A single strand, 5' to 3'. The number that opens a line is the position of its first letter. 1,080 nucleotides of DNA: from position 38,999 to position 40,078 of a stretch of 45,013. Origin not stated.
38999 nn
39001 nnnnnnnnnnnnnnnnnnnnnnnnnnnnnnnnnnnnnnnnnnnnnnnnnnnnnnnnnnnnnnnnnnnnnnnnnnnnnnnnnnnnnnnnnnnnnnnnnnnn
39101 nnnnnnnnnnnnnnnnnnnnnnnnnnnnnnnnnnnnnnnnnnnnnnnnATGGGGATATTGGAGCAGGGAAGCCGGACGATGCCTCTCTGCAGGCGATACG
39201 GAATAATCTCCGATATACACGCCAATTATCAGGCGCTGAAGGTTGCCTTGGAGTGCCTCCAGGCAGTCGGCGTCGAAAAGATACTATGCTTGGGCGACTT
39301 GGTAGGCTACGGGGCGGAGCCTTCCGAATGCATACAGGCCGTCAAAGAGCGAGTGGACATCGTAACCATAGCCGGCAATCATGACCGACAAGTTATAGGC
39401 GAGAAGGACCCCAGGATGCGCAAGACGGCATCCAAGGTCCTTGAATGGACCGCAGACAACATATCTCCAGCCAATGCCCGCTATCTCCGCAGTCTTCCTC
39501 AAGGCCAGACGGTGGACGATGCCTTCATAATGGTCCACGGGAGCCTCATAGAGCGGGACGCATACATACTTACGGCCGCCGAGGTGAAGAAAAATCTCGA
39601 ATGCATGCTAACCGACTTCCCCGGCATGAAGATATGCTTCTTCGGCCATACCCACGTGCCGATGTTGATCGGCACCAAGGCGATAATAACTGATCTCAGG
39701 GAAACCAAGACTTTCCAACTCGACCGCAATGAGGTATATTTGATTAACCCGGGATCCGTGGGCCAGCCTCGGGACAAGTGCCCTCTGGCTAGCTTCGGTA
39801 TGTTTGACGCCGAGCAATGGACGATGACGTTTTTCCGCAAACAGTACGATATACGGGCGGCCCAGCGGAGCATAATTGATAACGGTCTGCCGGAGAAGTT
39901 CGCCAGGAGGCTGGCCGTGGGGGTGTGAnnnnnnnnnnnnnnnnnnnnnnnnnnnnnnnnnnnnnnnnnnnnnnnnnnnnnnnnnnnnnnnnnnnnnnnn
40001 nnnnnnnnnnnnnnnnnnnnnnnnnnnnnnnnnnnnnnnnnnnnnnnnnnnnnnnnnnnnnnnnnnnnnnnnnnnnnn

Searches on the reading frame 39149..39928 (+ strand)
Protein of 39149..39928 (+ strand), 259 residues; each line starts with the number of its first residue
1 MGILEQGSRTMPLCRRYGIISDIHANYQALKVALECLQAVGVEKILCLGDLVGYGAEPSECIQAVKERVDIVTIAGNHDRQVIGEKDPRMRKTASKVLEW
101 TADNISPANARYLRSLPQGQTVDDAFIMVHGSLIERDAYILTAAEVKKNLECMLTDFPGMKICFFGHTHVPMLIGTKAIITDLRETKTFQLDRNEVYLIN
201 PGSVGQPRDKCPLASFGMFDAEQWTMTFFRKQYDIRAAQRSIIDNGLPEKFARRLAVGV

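Call 71: search_protein_families(library=pfam, proteins=[window:39149-39928:+], max_evalue=0.001)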
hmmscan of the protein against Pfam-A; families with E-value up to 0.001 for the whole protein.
window:39149-39928:+ (259 aa): 2 families
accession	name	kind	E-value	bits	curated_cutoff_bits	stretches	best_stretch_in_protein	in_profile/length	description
PF12850.12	Metallophos_2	-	2.6e-21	76.7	27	1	17-222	3-152/154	Calcineurin-like phosphoesterase superfamily domain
PF00149.33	Metallophos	-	7.3e-15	56.3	21.5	1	16-171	2-191/191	Calcineurin-like phosphoesterase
